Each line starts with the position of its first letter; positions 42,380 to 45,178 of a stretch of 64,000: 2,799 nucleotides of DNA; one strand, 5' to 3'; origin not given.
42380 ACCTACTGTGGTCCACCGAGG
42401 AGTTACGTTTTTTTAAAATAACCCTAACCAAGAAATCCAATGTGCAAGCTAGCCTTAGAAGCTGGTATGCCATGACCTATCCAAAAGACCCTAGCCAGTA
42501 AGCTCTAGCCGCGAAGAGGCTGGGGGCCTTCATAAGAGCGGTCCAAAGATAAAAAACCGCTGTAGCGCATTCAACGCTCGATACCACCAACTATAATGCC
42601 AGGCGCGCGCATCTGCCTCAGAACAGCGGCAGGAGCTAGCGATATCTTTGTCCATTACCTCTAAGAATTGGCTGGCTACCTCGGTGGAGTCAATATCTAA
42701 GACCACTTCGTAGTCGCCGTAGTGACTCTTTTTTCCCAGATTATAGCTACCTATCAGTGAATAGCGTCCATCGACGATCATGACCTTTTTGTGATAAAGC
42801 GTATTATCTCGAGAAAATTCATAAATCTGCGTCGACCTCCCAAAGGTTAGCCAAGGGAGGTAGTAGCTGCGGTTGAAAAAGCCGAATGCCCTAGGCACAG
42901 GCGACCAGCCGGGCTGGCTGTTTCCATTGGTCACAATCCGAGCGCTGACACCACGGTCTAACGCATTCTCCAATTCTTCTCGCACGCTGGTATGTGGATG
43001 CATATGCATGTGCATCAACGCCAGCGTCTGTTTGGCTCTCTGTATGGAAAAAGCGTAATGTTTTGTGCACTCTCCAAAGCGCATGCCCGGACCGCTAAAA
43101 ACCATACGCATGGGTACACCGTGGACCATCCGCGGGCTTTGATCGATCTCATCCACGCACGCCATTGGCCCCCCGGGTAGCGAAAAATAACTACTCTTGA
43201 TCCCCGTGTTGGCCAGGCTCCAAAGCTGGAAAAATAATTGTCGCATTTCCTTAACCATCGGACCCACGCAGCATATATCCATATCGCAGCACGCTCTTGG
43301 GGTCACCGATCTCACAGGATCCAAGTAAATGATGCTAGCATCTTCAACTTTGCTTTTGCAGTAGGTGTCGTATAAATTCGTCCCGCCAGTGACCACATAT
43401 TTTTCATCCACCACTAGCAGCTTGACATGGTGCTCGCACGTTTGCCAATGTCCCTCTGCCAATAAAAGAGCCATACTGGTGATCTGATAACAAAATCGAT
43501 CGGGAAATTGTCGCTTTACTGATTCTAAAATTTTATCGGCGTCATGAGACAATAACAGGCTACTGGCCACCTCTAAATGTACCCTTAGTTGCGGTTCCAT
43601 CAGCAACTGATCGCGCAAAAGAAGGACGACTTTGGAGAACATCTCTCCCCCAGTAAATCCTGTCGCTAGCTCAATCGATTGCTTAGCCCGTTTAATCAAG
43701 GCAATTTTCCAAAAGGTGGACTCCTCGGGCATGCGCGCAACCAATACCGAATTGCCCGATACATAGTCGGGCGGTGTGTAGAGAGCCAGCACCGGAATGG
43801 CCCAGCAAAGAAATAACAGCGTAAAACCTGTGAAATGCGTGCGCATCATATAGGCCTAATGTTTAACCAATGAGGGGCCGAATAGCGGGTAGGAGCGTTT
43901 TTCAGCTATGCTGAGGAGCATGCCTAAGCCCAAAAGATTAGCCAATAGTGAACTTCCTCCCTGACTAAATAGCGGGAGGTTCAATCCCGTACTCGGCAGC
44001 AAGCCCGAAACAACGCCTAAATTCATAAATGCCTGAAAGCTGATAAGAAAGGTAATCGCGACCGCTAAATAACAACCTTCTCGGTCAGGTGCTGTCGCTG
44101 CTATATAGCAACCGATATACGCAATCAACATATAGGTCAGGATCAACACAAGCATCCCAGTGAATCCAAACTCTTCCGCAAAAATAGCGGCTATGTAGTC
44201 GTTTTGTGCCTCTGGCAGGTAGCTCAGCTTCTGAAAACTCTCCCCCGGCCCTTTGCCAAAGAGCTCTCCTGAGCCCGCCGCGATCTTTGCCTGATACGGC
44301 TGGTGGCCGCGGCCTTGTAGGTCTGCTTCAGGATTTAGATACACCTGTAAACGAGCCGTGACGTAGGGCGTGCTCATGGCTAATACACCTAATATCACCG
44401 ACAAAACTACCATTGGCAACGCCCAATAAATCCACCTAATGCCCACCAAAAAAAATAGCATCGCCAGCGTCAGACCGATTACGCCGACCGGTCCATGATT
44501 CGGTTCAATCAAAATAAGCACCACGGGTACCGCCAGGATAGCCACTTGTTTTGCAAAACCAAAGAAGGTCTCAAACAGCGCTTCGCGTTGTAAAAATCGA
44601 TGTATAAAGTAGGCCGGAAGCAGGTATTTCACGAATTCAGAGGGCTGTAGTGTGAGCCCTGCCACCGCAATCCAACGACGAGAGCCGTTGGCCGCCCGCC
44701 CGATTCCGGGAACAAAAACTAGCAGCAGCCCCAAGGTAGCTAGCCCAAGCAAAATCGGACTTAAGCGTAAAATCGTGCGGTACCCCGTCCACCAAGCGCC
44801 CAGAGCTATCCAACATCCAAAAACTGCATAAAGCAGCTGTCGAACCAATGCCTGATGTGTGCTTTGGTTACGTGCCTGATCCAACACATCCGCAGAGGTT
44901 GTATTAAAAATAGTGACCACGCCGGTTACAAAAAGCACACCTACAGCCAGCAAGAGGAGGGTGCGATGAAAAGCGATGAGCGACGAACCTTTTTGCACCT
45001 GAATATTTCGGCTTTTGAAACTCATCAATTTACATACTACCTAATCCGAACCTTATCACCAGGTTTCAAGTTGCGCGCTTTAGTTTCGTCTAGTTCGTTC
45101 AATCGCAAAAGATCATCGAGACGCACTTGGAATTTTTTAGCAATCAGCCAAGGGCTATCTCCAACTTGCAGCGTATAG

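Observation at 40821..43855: Conserved chlamydial dcw cluster is split between ftsW and murG by a 3-kb insertion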

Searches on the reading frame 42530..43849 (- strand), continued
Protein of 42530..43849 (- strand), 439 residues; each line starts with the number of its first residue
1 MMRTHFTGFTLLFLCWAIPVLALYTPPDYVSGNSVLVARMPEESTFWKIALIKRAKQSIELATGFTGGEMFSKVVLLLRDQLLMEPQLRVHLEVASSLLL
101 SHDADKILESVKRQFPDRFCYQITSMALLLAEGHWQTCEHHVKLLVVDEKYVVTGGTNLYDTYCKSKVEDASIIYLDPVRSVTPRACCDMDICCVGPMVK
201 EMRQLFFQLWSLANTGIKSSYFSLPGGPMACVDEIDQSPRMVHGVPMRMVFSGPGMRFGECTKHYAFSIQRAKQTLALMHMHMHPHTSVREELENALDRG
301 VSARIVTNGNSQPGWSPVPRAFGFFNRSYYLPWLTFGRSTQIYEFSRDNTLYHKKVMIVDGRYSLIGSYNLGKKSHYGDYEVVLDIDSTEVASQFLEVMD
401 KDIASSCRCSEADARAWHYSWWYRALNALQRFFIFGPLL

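Call 47: fold_search(model_id=the predicted structure, library=pdb)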
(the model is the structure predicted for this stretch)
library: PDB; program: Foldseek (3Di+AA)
matches with E <= 10: 1216; with E <= 0.001: 128
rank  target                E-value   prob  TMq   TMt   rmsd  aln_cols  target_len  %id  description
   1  6u8z                  1.8e-19  1.00  0.60  0.48   5.7       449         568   13  Crystal Structure of Catalytic Domain of Human Phospholipase D1 (released 2020-03-18)
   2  6ohq_A                2.4e-19  1.00  0.59  0.46   7.4       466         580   14  Structure of compound 4 bound human Phospholipase D2 catalytic domain (released 2020-02-19)
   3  6ohr_B                2.4e-19  1.00  0.60  0.47   5.9       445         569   12  Structure of compound 5 bound human Phospholipase D1 catalytic domain (released 2020-02-19)
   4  6oho_A                5.1e-19  1.00  0.57  0.44   7.7       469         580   15  Structure of human Phospholipase D2 catalytic domain (released 2020-02-19)
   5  6ohp_A                5.7e-19  1.00  0.56  0.43   8.0       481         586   16  Structure of compound 1 (halopemide) bound human Phospholipase D2 catalytic domain (released 2020-02-19)
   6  6ohr_A                7.5e-19  1.00  0.60  0.47   5.7       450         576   14  Structure of compound 5 bound human Phospholipase D1 catalytic domain (released 2020-02-19)
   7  6ohm_A                9.5e-19  1.00  0.57  0.45   7.5       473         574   15  Structure of tungstate bound human Phospholipase D2 catalytic domain (released 2020-02-19)
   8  6ohp_B                1.2e-18  1.00  0.57  0.44   7.7       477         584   16  Structure of compound 1 (halopemide) bound human Phospholipase D2 catalytic domain (released 2020-02-19)
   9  7svp_B                1.2e-18  1.00  0.56  0.44   7.6       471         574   15  Structure of compound 34 bound to human Phospholipase D2 catalytic domain (released 2023-01-25)
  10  6ohp_D                1.3e-18  1.00  0.57  0.44   7.7       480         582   15  Structure of compound 1 (halopemide) bound human Phospholipase D2 catalytic domain (released 2020-02-19)
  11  6ohm_B                1.4e-18  1.00  0.57  0.44   7.4       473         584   14  Structure of tungstate bound human Phospholipase D2 catalytic domain (released 2020-02-19)
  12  6ohs_A                1.5e-18  1.00  0.58  0.45   7.6       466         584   15  Structure of compound 3 (ML299) bound human Phospholipase D2 catalytic domain (released 2020-02-19)
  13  6ohr_D                1.7e-18  1.00  0.59  0.47   6.1       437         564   14  Structure of compound 5 bound human Phospholipase D1 catalytic domain (released 2020-02-19)
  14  7svp_C                2.0e-18  1.00  0.56  0.44   8.0       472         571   15  Structure of compound 34 bound to human Phospholipase D2 catalytic domain (released 2023-01-25)
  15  1v0s                  2.1e-18  1.00  0.56  0.50   9.2       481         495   16  Uninhibited form of Phospholipase D from Streptomyces sp. strain PMF (released 2004-06-03)
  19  8yr5_J                3.2e-18  1.00  0.66  0.66   7.5       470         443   14  Crystal structure of E. coli phosphatidylserine synthase in apo state (released 2024-11-20)
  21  8yr5_H                3.5e-18  1.00  0.64  0.64   7.8       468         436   14  Crystal structure of E. coli phosphatidylserine synthase in apo state (released 2024-11-20)
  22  8yr5_A                3.8e-18  1.00  0.67  0.67   7.4       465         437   14  Crystal structure of E. coli phosphatidylserine synthase in apo state (released 2024-11-20)
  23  8yr5_E                4.5e-18  1.00  0.67  0.66   7.4       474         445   14  Crystal structure of E. coli phosphatidylserine synthase in apo state (released 2024-11-20)
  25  8yr5_B                4.5e-18  1.00  0.64  0.64   7.8       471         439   14  Crystal structure of E. coli phosphatidylserine synthase in apo state (released 2024-11-20)
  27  8yr5_L                5.0e-18  1.00  0.66  0.66   7.5       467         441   14  Crystal structure of E. coli phosphatidylserine synthase in apo state (released 2024-11-20)
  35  8yr5_C                7.1e-18  1.00  0.66  0.66   7.7       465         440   14  Crystal structure of E. coli phosphatidylserine synthase in apo state (released 2024-11-20)
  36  8yr5_I                7.5e-18  1.00  0.67  0.66   7.4       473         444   14  Crystal structure of E. coli phosphatidylserine synthase in apo state (released 2024-11-20)
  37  8yr5_G                7.9e-18  1.00  0.67  0.67   7.4       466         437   14  Crystal structure of E. coli phosphatidylserine synthase in apo state (released 2024-11-20)
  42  8yr5_D                1.1e-17  1.00  0.67  0.66   7.4       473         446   14  Crystal structure of E. coli phosphatidylserine synthase in apo state (released 2024-11-20)
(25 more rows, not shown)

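Call 54: find_related_loci(query=A2, collection=metagenome_contigs, flank=4000)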
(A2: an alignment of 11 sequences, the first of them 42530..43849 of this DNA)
Query A2 (439 aa) in metagenome_contigs; peptide patterns used: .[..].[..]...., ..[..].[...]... (x = any residue, [..] = any of these).
600 stretches matched a pattern (row limit reached: there are more); 27 encode a relative of the query (tblastn E <= 1e-3); 27 distinct loci.
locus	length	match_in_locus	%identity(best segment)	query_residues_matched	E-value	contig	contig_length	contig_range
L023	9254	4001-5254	31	29-421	3e-48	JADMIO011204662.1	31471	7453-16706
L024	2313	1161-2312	30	33-388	2e-46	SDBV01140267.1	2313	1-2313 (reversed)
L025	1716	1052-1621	30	33-222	5e-19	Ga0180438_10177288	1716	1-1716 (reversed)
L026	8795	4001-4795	26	137-439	1e-17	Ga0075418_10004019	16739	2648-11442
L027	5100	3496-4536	24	30-416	2e-16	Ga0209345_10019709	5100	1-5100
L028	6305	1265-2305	23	30-416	2e-15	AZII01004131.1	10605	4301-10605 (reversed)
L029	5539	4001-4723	23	140-420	2e-13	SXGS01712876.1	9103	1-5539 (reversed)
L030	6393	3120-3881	23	141-439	7e-13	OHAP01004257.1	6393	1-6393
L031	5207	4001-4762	23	141-439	8e-13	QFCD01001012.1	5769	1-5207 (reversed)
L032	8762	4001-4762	23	141-439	7e-13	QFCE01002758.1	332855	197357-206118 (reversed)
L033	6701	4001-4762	23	141-439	7e-13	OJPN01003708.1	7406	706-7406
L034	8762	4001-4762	23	141-439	8e-13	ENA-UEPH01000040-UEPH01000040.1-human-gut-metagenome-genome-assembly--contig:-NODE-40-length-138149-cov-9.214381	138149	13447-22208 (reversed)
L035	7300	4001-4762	23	141-439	8e-13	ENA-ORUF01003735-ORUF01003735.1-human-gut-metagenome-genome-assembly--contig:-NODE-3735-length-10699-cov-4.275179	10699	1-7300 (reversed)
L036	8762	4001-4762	23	141-439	9e-13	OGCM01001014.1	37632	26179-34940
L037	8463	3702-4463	23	141-439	1e-12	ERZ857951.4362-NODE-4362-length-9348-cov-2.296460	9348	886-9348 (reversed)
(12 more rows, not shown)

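Call 57: find_encoding_contigs(protein=P0006, flank=3000, max_places=1)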
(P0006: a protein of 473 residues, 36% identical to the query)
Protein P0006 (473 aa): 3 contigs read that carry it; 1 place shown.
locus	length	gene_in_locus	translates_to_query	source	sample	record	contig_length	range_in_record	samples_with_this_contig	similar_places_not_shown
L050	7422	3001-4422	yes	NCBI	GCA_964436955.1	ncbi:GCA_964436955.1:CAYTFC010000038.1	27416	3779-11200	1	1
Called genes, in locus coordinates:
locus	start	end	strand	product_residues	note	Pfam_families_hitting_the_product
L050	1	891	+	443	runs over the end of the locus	PF21799:MurD-like_N, PF08245:Mur_ligase_M, PF02875:Mur_ligase_C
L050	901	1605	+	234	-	PF01476:LysM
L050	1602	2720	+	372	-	PF01098:FTSW_RODA_SPOVE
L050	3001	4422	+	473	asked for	PF00614:PLDc (faint), PF13091:PLDc_2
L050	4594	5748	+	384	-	PF03033:Glyco_transf_28, PF13579:Glyco_trans_4_4 (faint), PF04101:Glyco_tran_28_C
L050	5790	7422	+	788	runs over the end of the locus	PF01225:Mur_ligase, PF08245:Mur_ligase_M, PF02875:Mur_ligase_C, PF01820:Dala_Dala_lig_N, PF07478:Dala_Dala_lig_C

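Call 58: find_encoding_contigs(protein=P0010, flank=3000, max_places=1)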
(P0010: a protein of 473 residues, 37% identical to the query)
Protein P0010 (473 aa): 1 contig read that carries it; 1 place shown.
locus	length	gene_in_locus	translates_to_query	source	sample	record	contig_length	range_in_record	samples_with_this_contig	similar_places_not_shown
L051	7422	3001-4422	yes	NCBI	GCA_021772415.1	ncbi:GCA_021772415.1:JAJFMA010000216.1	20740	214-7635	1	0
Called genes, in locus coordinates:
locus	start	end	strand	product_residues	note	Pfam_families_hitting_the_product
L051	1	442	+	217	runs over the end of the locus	?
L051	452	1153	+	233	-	PF01476:LysM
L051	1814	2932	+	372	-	PF01098:FTSW_RODA_SPOVE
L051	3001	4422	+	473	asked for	PF00614:PLDc (faint), PF13091:PLDc_2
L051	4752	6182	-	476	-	PF00651:BTB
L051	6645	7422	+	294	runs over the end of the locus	PF01797:Y1_Tnp, PF08299:Bac_DnaA_C (weak)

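Call 59: find_encoding_contigs(protein=P0009, flank=3000, max_places=1)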
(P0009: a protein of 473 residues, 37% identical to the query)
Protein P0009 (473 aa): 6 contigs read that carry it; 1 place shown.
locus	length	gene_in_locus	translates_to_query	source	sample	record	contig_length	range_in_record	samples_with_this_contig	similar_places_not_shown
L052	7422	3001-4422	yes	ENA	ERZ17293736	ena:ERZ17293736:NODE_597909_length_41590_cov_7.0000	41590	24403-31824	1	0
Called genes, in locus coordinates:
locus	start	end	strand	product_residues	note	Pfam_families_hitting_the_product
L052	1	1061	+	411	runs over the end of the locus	PF21799:MurD-like_N, PF08245:Mur_ligase_M, PF02875:Mur_ligase_C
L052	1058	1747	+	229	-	PF01476:LysM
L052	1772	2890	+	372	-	PF01098:FTSW_RODA_SPOVE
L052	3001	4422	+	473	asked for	PF00614:PLDc (faint), PF13091:PLDc_2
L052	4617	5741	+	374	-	PF03033:Glyco_transf_28, PF04101:Glyco_tran_28_C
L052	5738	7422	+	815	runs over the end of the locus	PF01225:Mur_ligase, PF08245:Mur_ligase_M, PF02875:Mur_ligase_C, PF01820:Dala_Dala_lig_N, PF07478:Dala_Dala_lig_C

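Call 60: find_encoding_contigs(protein=P0001, flank=3000, max_places=2)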
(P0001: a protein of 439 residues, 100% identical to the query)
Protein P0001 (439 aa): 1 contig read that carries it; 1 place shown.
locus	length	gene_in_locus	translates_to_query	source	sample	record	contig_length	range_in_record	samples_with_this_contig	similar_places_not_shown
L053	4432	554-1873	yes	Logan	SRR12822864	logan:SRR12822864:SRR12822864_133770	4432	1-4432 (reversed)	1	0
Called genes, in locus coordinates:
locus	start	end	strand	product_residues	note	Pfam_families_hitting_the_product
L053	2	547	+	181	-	?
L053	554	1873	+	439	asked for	PF00614:PLDc (faint), PF13091:PLDc_2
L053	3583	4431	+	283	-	?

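Call 61: find_encoding_contigs(protein=P0010, flank=10000, max_places=1)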
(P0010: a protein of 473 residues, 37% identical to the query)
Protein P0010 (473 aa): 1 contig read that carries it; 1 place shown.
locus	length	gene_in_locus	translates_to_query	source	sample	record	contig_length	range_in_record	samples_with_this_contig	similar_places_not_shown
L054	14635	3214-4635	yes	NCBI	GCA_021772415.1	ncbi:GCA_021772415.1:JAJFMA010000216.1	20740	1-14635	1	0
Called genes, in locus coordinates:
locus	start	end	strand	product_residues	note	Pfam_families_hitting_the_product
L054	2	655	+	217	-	?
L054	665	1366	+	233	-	PF01476:LysM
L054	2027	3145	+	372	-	PF01098:FTSW_RODA_SPOVE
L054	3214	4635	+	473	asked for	PF00614:PLDc (faint), PF13091:PLDc_2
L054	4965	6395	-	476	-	PF00651:BTB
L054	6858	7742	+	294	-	PF01797:Y1_Tnp, PF08299:Bac_DnaA_C (weak)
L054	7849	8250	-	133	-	-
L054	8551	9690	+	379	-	PF03033:Glyco_transf_28, PF04101:Glyco_tran_28_C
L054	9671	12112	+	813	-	PF01225:Mur_ligase, PF08245:Mur_ligase_M, PF02875:Mur_ligase_C, PF01820:Dala_Dala_lig_N, PF07478:Dala_Dala_lig_C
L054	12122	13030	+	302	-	-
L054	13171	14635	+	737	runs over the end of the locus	PF02897:Peptidase_S9_N, PF00326:Peptidase_S9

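Call 65: find_homologous_proteins(query=A1, max_evalue=1e-10)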
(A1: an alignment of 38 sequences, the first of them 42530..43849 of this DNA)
Query A1 (38 sequences) (439 aa, profile of the alignment): 68 proteins with E <= 1e-10 among 8000 candidates.
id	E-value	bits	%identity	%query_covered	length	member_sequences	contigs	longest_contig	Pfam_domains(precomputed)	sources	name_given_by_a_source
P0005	4.7e-175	601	40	95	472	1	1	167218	PF13091.13,PF00614.29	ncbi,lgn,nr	ncbi:MAG: phosphatidylserine/phosphatidylglycerophosphate/cardiolipin synthase family protein [Chlam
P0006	4.6e-173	594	36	100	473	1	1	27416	PF13091.13,PF00614.29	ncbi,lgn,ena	-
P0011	2.9e-170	585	36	93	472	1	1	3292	PF13091.13,PF00614.29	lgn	-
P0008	2.6e-169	582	36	98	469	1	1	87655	PF13091.13,PF00614.29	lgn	-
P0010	8.3e-167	574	37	100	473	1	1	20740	PF13091.13,PF00614.29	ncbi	-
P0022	4.1e-166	571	29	93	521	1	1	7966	PF13091.13,PF00614.29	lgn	-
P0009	1.2e-163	563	37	93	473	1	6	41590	PF13091.13,PF00614.29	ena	-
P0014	1.5e-159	550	31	93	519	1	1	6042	PF13091.13,PF00614.29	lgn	-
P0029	1.9e-159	550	29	91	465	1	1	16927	PF13091.13,PF00614.29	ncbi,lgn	-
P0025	2.6e-157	542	30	93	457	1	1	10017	PF13091.13,PF00614.29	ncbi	ncbi:MAG: phosphatidylserine/phosphatidylglycerophosphate/cardiolipin synthase family protein [Chlam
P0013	9.2e-156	537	33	95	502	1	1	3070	PF13091.13,PF00614.29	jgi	jgi:phosphatidylserine/phosphatidylglycerophosphate/cardiolipin synthase-like enzyme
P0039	2.8e-154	532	28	89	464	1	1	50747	PF13091.13,PF00614.29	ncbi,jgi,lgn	-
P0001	1.6e-150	520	100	100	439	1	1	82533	PF13091.13,PF00614.29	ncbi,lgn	-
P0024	3.2e-150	519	30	89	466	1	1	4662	PF13091.13,PF00614.29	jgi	jgi:phosphatidylserine/phosphatidylglycerophosphate/cardiolipin synthase-like enzyme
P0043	2.5e-149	516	26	91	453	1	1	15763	PF13091.13,PF00614.29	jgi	-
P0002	1.3e-145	504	62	100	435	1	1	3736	PF13091.13,PF00614.29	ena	-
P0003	2.1e-145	503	63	94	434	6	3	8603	PF13091.13,PF00614.29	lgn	-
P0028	2.1e-128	447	31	87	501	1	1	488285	PF13091.13,PF00614.29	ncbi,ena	-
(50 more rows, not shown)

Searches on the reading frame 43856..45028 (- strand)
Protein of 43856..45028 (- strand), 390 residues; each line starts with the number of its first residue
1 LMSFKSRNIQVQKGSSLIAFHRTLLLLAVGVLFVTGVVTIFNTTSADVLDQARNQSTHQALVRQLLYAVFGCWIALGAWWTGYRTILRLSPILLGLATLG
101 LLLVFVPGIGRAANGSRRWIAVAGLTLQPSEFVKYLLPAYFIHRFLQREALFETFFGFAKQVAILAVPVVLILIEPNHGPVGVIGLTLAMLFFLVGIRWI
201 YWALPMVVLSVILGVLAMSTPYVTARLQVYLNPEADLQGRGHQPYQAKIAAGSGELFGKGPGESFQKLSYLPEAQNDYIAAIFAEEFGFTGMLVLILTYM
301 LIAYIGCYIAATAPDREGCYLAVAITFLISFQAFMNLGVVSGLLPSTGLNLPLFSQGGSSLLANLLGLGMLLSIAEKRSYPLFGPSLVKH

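Call 3: search_protein_families(library=pfam, proteins=[window:43856-45028:-])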
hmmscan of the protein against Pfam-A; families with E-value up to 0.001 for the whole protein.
window:43856-45028:- (390 aa): 1 family
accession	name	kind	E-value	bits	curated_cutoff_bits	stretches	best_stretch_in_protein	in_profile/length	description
PF01098.24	FTSW_RODA_SPOVE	-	3.1e-82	276.9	26.4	1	24-379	3-355/356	Cell cycle protein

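Call 10: find_related_loci(query=window:43856-45028:-, collection=genome_contigs, flank=10000)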
Query window:43856-45028:- (390 aa) in genome_contigs; peptide patterns used: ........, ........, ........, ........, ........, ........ (x = any residue, [..] = any of these).
114 stretches matched a pattern; 11 encode a relative of the query (tblastn E <= 1e-3); 11 distinct loci.
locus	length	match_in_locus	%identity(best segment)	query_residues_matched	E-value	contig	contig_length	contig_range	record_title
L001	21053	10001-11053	90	28-378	0e+0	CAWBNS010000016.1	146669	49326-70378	MAG: uncultured Chlamydiae bacterium isolate MFD01275.bin.2.9 genome assembly, contig: contig_54958, whole genome shotgu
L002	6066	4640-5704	62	22-376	1e-135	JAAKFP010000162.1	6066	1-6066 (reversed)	MAG: Chlamydiae bacterium isolate K940_chlam_7 K940chlam7_162, whole genome shotgun sequence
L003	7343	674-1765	57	15-378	3e-129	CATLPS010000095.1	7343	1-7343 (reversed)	MAG: uncultured Chlamydiae bacterium isolate SRR3962508_bin.3_MetaWRAP_v1.3_MAG genome assembly, contig: ERZ505238.1481,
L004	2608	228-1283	57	28-379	1e-132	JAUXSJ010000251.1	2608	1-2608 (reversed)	MAG: Parachlamydiaceae bacterium isolate C12_metabat.bin.6 C12_k141_153438, whole genome shotgun sequence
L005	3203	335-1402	56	22-377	4e-129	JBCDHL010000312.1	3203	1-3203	MAG: Chlamydiota bacterium isolate P01_H01_bin.155 k141_3150975_length_3203_cov_195.0000, whole genome shotgun sequence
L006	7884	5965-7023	55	25-379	8e-119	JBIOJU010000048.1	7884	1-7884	MAG: Chlamydiales bacterium isolate GcA13-11 k141_1625322_length_7884_cov_14.0000, whole genome shotgun sequence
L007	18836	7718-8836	54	2-378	2e-109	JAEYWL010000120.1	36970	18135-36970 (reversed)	MAG: Verrucomicrobia bacterium isolate OH_CBlB_266 k127_3253842, whole genome shotgun sequence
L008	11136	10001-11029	49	36-378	4e-98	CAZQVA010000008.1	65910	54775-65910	MAG TPA_asm: uncultured bacterium isolate SRP292972_co3_106 genome assembly, contig: NODE_388_length_65910_cov_13.049867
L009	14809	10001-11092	35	16-377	3e-54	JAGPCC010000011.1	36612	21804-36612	MAG: Verrucomicrobiales bacterium isolate Gw_SlAct_bin_220 Gw_SlAct_1953_length_36612_cov_6.677785, whole genome shotgun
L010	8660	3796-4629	33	102-378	2e-43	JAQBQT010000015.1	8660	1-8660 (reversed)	MAG: Candidatus Parcubacteria bacterium isolate RYN_380 scaffold_3794568, whole genome shotgun sequence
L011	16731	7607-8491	38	88-378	7e-40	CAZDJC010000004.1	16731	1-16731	MAG TPA_asm: uncultured Gammaproteobacteria bacterium isolate binchicken_co110_1271 genome assembly, contig: NODE_7429_l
